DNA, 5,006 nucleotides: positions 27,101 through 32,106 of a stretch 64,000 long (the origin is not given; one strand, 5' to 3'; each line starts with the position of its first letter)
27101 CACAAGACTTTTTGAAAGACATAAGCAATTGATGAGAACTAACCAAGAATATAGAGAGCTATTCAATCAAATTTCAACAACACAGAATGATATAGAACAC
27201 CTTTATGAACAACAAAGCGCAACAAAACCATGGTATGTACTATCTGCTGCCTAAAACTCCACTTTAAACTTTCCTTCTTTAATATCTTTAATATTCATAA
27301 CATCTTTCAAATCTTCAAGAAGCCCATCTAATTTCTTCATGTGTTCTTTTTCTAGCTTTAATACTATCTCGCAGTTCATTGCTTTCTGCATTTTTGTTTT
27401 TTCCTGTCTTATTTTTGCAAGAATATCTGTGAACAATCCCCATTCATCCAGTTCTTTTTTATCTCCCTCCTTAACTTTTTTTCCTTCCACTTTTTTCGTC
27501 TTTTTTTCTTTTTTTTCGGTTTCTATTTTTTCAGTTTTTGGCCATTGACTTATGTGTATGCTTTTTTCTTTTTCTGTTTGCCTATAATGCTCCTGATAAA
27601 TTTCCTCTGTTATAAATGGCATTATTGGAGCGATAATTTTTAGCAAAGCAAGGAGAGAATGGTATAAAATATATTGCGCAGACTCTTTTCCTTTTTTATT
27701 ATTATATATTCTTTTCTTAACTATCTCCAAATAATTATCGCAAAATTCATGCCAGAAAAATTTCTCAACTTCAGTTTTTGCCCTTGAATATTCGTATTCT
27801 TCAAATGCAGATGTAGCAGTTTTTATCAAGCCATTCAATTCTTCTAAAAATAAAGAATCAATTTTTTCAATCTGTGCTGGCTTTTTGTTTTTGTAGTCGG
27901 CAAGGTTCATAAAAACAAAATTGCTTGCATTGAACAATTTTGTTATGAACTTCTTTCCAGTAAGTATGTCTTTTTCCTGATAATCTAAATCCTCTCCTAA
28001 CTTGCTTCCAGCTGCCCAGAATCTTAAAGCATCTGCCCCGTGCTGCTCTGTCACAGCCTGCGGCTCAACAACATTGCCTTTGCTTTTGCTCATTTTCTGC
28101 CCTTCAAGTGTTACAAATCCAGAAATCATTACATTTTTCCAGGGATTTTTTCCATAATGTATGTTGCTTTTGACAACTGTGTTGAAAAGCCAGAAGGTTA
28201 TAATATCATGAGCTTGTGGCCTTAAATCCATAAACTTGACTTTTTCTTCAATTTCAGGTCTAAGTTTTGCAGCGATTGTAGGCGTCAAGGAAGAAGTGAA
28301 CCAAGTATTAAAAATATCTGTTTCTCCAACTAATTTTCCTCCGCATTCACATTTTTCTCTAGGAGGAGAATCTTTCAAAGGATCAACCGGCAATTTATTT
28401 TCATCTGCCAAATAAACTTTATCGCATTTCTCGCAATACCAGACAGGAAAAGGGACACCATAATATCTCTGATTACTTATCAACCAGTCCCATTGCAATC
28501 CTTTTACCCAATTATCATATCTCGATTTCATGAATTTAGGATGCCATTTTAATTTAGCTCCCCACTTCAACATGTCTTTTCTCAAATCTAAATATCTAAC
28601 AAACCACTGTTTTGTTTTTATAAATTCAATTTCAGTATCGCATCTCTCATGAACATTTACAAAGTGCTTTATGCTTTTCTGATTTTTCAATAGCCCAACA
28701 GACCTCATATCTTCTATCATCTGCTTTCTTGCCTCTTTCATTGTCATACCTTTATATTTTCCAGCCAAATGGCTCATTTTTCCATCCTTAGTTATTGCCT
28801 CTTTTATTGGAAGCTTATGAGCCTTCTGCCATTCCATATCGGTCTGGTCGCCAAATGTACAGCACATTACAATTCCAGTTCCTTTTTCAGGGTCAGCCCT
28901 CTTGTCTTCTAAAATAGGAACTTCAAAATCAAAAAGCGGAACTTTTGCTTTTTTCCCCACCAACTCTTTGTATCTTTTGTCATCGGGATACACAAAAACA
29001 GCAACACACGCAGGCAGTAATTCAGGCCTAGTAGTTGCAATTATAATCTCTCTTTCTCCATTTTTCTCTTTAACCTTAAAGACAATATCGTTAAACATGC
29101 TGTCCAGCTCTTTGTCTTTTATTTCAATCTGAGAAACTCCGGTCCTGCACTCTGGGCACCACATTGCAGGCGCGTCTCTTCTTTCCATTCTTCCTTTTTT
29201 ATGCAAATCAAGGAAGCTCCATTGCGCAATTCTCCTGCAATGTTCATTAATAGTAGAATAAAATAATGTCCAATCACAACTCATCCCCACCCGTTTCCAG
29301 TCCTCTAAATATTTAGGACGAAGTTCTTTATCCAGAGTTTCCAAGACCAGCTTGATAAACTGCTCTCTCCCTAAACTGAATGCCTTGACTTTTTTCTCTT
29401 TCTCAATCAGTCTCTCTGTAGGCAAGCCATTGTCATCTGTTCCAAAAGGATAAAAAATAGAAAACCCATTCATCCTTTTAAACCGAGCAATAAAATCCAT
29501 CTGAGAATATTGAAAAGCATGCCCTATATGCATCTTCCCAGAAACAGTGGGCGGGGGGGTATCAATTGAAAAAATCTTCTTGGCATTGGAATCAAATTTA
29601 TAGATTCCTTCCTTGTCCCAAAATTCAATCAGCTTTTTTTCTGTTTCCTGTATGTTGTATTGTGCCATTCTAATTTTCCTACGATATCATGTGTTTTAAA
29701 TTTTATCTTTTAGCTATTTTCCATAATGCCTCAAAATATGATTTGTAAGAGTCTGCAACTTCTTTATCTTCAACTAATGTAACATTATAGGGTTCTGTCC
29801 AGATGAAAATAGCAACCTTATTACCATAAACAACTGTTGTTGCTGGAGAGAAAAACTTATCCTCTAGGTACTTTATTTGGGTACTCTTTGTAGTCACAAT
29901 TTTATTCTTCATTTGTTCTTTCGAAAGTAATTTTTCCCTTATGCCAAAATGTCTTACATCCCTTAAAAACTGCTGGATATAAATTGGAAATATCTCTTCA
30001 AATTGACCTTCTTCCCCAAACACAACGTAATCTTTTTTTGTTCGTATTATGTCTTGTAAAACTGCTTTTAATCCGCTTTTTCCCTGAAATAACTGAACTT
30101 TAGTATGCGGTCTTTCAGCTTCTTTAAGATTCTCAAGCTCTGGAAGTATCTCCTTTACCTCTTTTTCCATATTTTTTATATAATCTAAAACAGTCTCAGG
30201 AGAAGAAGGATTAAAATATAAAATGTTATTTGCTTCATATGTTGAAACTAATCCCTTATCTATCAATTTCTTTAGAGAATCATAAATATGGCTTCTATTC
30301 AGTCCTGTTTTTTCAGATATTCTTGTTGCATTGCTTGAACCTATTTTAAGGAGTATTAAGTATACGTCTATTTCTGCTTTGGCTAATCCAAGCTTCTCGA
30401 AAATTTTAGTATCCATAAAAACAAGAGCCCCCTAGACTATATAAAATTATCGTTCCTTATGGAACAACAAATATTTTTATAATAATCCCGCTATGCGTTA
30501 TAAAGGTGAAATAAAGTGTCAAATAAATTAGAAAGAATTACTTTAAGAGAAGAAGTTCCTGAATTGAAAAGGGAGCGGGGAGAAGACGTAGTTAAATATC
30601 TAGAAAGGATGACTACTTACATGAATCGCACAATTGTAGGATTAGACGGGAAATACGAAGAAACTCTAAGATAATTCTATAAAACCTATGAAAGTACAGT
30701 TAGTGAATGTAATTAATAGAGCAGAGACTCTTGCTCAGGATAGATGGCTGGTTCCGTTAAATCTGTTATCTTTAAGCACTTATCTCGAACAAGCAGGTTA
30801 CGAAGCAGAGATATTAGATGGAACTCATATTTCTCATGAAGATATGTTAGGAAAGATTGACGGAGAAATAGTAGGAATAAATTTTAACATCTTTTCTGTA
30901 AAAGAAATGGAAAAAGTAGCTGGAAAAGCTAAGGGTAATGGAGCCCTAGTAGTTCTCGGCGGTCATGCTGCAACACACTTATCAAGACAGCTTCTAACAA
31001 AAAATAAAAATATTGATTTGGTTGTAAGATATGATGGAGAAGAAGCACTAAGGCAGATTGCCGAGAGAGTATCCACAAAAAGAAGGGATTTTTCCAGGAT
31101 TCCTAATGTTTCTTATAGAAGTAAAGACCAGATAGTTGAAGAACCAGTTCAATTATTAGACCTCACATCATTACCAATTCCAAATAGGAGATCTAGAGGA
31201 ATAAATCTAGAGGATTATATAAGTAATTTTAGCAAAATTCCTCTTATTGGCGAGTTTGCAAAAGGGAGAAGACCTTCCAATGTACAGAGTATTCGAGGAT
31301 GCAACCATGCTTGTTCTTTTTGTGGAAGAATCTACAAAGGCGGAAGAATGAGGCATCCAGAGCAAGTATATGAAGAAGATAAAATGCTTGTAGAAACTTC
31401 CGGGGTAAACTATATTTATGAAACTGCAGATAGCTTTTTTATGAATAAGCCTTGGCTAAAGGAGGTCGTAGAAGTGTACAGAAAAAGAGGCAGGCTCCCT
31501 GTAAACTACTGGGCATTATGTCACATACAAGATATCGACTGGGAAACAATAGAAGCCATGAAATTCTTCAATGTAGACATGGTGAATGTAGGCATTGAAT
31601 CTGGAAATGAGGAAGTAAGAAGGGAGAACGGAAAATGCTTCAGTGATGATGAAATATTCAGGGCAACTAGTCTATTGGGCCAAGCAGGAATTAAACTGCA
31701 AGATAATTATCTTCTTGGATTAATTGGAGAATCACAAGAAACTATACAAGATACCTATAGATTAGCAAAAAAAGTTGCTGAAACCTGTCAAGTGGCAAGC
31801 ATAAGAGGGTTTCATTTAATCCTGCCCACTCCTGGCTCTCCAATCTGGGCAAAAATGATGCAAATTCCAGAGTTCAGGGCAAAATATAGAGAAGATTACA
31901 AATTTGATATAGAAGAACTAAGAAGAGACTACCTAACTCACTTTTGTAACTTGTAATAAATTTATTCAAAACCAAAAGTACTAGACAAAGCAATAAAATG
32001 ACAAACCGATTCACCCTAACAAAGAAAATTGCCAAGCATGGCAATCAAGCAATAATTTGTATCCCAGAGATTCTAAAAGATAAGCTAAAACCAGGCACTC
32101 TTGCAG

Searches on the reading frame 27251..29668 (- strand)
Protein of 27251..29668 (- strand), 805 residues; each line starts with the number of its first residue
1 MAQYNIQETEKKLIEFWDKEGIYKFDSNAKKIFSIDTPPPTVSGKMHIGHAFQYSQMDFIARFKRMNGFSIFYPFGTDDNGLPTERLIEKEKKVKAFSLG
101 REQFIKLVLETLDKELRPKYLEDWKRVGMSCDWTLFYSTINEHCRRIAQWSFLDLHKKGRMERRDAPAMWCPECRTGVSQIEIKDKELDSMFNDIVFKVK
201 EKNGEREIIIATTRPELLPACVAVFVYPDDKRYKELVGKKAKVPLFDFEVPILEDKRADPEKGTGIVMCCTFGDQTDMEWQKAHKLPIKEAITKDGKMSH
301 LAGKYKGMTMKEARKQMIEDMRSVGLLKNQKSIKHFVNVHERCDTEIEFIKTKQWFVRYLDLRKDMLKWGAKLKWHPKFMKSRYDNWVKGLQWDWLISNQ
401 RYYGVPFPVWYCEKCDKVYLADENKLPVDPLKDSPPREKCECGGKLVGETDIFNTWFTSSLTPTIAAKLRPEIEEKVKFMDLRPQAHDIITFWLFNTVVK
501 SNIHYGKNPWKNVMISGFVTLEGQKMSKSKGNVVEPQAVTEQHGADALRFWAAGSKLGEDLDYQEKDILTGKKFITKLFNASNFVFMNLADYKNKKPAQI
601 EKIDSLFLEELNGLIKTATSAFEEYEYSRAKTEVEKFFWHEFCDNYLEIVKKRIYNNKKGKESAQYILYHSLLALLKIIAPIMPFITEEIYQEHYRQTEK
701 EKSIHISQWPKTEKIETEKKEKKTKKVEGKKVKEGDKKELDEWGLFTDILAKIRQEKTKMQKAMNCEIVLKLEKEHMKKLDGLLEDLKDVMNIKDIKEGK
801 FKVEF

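Call 11: search_protein_families(library=pfam, proteins=[window:27251-29668:-], max_evalue=0.001)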
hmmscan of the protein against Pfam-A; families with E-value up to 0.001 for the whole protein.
window:27251-29668:- (805 aa): 6 families
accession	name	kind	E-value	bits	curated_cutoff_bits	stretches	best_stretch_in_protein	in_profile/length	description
PF00133.28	tRNA-synt_1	-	4.1e-83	279.9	22.7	1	13-562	2-412/414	tRNA synthetases class I (I, L, M and V)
PF08264.19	Anticodon_1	-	7.9e-34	117.1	25.1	1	605-761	2-137/148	Anticodon-binding domain of tRNA ligase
PF09334.17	tRNA-synt_1g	-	1.6e-27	96.7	20.1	2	35-178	3-130/391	tRNA synthetases class I (M)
PF01406.26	tRNA-synt_1e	-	4.6e-12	46.3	27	1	496-570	224-298/301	tRNA synthetases class I (C) catalytic domain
PF01921.24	tRNA-synt_1f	-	0.00021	20.7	27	0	509-568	266-325/360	tRNA synthetases class I (K)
PF13603.12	tRNA-synt_1_2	-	0.00024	21.1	25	0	238-302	86-150/185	Leucyl-tRNA synthetase, editing domain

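Call 49: find_homologous_proteins(query=window:27251-29665:-, max_evalue=1e-50)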
Query window:27251-29665:- (804 aa): 8000 proteins with E <= 1e-50 among 8000 candidates; the best 120 are listed.
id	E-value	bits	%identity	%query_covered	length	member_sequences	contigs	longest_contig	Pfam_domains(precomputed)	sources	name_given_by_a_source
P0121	0.0e+0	1865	100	100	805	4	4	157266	PF09334.18,PF01406.26,PF08264.20,PF00133.29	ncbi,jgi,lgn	-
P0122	0.0e+0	1339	72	100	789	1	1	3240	PF09334.18,PF01406.26,PF08264.20,PF13603.13,PF01921.25,PF00133.29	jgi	-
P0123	0.0e+0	1330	72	100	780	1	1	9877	PF09334.18,PF01406.26,PF08264.20,PF01921.25,PF00133.29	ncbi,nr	ncbi:valine--tRNA ligase [Candidatus Pacearchaeota archaeon]|nr:valine--tRNA ligase [Candidatus Pace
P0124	0.0e+0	1265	68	100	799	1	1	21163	PF09334.18,PF01406.26,PF08264.20,PF01921.25,PF00133.29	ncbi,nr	ncbi:MAG: valine--tRNA ligase [Candidatus Nanoarchaeia archaeon]|nr:valine--tRNA ligase [Candidatus 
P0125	0.0e+0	1245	68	100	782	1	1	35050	PF09334.18,PF01406.26,PF08264.20,PF01921.25,PF00133.29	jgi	jgi:valyl-tRNA synthetase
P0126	0.0e+0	1224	67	100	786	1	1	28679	PF09334.18,PF01406.26,PF08264.20,PF13603.13,PF00133.29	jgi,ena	-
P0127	0.0e+0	1215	66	100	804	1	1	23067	PF09334.18,PF01406.26,PF08264.20,PF13603.13,PF01921.25,PF00133.29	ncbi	-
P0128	0.0e+0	1210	64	100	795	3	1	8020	PF09334.18,PF01406.26,PF08264.20,PF01921.25,PF00133.29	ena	-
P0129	0.0e+0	1207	65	100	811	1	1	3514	PF09334.18,PF01406.26,PF08264.20,PF01921.25,PF00133.29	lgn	-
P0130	0.0e+0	1206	66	100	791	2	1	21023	PF09334.18,PF01406.26,PF08264.20,PF13603.13,PF00133.29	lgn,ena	-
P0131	0.0e+0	1205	65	100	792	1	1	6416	PF09334.18,PF01406.26,PF08264.20,PF01921.25,PF00133.29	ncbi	ncbi:MAG: valine--tRNA ligase [Candidatus Pacearchaeota archaeon]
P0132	0.0e+0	1203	65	100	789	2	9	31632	PF09334.18,PF01406.26,PF08264.20,PF13603.13,PF01921.25,PF00133.29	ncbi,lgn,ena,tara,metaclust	tara:strand:+ start:9442 stop:11811 length:2370 start_codon:yes stop_codon:yes gene_type:complete|me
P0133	0.0e+0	1199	66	100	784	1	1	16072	PF09334.18,PF01406.26,PF08264.20,PF01921.25,PF00133.29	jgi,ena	-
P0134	0.0e+0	1194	66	98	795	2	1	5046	PF09334.18,PF01406.26,PF08264.20,PF01921.25,PF00133.29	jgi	-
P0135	0.0e+0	1186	63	100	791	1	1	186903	PF09334.18,PF01406.26,PF08264.20,PF00133.29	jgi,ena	-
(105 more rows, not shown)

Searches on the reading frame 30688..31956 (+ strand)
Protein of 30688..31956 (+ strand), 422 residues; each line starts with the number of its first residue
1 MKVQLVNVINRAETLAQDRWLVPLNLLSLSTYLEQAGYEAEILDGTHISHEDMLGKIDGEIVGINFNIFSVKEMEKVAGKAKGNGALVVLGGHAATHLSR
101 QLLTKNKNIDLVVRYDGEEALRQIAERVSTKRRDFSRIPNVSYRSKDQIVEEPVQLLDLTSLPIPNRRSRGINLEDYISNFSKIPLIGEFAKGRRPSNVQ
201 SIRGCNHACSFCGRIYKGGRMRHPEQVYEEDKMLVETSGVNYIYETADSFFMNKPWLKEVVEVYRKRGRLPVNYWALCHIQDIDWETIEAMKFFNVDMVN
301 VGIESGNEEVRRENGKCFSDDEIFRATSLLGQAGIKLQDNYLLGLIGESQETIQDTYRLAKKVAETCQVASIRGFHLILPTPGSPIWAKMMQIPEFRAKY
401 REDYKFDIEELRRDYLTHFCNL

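Call 11: search_protein_families(library=pfam, proteins=[window:30688-31956:+], max_evalue=0.001)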
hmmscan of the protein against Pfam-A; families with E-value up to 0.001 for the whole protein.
window:30688-31956:+ (422 aa): 2 families
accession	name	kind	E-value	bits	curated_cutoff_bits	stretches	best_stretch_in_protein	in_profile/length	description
PF04055.27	Radical_SAM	-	1.5e-16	61.5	29.5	1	201-360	3-166/166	Radical SAM superfamily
PF02310.24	B12-binding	-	1.6e-11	44.5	32.1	1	23-124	14-120/121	B12 binding domain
